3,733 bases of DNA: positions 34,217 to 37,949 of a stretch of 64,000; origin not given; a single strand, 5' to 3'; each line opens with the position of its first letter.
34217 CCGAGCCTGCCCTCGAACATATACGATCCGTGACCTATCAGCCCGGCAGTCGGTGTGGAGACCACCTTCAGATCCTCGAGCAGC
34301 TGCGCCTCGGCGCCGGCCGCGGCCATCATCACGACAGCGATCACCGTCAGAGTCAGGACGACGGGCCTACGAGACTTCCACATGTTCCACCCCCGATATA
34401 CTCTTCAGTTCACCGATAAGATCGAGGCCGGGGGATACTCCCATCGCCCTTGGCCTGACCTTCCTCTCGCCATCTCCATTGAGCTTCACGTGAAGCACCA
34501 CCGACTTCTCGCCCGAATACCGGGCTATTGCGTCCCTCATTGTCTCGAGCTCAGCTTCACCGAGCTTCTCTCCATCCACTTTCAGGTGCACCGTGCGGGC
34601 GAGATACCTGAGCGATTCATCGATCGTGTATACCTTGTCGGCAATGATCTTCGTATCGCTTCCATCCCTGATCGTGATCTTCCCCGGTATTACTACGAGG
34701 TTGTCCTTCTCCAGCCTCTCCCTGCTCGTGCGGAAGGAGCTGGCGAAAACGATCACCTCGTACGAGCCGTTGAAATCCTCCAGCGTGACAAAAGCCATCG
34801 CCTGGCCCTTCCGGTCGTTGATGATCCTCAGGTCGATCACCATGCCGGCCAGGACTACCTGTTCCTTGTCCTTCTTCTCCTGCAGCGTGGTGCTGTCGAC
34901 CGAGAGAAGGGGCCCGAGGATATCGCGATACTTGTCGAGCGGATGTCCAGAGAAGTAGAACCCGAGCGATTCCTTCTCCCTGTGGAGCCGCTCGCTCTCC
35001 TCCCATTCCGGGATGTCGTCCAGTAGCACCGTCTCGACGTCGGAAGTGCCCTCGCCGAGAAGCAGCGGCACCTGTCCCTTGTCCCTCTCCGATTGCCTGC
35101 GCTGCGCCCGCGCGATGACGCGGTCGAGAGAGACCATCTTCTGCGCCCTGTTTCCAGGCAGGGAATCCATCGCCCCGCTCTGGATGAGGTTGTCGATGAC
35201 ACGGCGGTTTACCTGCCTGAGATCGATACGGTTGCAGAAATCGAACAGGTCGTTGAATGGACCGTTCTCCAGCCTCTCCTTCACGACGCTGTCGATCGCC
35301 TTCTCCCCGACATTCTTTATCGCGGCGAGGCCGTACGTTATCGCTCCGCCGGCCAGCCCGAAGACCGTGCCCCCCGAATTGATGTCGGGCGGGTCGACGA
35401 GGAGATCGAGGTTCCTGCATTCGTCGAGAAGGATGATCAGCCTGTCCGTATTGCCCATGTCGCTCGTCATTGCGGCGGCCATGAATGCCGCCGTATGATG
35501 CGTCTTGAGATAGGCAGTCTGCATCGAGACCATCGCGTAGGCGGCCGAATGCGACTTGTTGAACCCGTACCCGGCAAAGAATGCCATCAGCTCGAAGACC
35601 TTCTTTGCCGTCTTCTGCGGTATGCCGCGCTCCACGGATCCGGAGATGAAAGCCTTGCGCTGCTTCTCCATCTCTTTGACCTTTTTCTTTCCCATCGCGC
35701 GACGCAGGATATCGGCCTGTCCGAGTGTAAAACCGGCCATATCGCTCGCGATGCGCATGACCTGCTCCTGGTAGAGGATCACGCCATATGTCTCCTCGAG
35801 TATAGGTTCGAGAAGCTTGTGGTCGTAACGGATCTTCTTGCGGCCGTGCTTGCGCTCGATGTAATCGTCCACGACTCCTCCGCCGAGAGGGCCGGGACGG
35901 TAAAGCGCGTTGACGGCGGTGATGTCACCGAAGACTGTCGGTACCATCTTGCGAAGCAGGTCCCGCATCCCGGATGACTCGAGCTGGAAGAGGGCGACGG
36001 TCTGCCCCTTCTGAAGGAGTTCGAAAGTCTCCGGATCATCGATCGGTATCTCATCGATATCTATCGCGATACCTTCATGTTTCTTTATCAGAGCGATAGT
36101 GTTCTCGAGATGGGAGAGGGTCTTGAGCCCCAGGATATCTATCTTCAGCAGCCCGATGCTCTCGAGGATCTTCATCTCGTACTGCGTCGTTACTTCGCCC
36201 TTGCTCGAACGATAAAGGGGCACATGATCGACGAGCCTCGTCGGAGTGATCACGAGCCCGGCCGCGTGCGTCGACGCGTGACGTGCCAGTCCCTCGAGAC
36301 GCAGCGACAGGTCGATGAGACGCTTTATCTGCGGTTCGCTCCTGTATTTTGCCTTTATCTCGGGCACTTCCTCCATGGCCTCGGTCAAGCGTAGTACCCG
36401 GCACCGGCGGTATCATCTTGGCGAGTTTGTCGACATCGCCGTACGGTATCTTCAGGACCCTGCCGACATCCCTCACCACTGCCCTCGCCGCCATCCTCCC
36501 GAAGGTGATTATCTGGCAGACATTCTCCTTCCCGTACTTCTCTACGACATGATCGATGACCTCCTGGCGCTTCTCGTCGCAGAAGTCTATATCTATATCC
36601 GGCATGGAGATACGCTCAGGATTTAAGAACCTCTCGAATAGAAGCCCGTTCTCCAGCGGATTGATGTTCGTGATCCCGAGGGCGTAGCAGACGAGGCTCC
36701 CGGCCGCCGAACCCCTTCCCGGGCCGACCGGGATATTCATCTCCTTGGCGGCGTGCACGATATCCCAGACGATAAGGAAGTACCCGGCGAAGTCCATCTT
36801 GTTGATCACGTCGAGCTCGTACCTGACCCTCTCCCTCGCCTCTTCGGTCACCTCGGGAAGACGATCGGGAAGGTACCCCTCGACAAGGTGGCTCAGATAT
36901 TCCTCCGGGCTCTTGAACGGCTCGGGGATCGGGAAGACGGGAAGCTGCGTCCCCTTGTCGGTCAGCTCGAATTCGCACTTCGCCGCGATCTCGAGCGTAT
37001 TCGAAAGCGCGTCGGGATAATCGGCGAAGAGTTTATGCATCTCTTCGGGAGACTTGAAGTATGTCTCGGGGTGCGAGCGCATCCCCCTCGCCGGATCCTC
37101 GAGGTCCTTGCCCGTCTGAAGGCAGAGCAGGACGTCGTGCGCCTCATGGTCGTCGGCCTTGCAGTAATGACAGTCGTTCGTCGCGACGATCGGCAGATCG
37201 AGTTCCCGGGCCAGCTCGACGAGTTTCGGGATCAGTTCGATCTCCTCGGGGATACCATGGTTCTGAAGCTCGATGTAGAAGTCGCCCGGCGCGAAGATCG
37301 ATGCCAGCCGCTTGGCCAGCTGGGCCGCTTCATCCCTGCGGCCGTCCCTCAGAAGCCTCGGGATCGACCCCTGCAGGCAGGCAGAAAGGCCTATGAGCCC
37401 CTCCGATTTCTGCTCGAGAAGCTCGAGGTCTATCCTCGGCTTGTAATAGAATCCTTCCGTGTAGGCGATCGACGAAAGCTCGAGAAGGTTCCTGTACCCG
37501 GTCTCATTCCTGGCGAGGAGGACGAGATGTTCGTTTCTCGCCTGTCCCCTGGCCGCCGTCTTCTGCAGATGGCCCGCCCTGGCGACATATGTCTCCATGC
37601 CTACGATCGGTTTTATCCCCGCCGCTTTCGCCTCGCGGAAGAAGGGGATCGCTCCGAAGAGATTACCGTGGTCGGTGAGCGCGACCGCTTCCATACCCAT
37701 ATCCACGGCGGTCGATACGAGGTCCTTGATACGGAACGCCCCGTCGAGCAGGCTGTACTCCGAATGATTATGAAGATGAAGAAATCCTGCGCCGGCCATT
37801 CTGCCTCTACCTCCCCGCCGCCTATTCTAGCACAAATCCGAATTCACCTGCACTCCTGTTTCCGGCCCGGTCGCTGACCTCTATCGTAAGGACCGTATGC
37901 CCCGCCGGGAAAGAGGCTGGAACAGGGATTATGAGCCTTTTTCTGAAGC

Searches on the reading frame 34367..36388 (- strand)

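Call 44: search_protein_families(library=pfam, proteins=[window:34367-36388:-], max_evalue=0.001)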
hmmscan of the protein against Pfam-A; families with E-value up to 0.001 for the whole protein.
window:34367-36388:- (673 aa): 4 families
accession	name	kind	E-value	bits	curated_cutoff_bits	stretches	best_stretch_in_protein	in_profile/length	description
PF17657.6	DNA_pol3_finger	-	3.8e-66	222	22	1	90-254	1-165/166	Bacterial DNA polymerase III alpha subunit finger domain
PF14579.12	HHH_6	-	1.8e-27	95.8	25.6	1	331-416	4-89/90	Helix-hairpin-helix motif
PF07733.18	DNA_pol3_alpha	-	3.9e-22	79.6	23.9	1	2-87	174-260/260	Bacterial DNA polymerase III alpha NTPase domain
PF01336.31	tRNA_anti-codon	-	1.9e-09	37.7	27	1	511-587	1-73/75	OB-fold nucleic acid binding domain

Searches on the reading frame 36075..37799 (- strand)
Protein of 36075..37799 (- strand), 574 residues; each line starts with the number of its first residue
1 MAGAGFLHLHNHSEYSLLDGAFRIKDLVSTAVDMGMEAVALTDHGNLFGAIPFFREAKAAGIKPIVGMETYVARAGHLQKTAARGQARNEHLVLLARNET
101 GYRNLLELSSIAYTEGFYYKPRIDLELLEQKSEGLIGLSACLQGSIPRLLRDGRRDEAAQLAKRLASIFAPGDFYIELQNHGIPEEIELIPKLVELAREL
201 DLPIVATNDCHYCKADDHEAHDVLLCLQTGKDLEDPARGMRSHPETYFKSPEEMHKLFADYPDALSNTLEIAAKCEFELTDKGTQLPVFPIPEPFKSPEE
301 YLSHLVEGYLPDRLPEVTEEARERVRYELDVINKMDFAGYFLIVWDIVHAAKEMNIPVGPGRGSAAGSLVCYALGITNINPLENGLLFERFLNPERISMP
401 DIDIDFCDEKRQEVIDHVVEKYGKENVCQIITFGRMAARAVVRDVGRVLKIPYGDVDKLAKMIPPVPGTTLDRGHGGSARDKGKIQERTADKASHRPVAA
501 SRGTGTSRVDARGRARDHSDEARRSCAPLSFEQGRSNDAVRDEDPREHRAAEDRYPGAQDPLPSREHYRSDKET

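Call 44: search_protein_families(library=pfam, proteins=[window:36075-37799:-], max_evalue=0.001)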
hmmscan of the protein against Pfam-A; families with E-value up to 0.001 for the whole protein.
window:36075-37799:- (574 aa): 2 families
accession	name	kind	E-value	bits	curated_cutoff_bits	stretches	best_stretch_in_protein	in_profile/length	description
PF07733.18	DNA_pol3_alpha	-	4.9e-74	249.7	23.9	1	300-480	1-182/260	Bacterial DNA polymerase III alpha NTPase domain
PF02811.25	PHP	-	1.4e-58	198.3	26.4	1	8-181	1-164/164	PHP domain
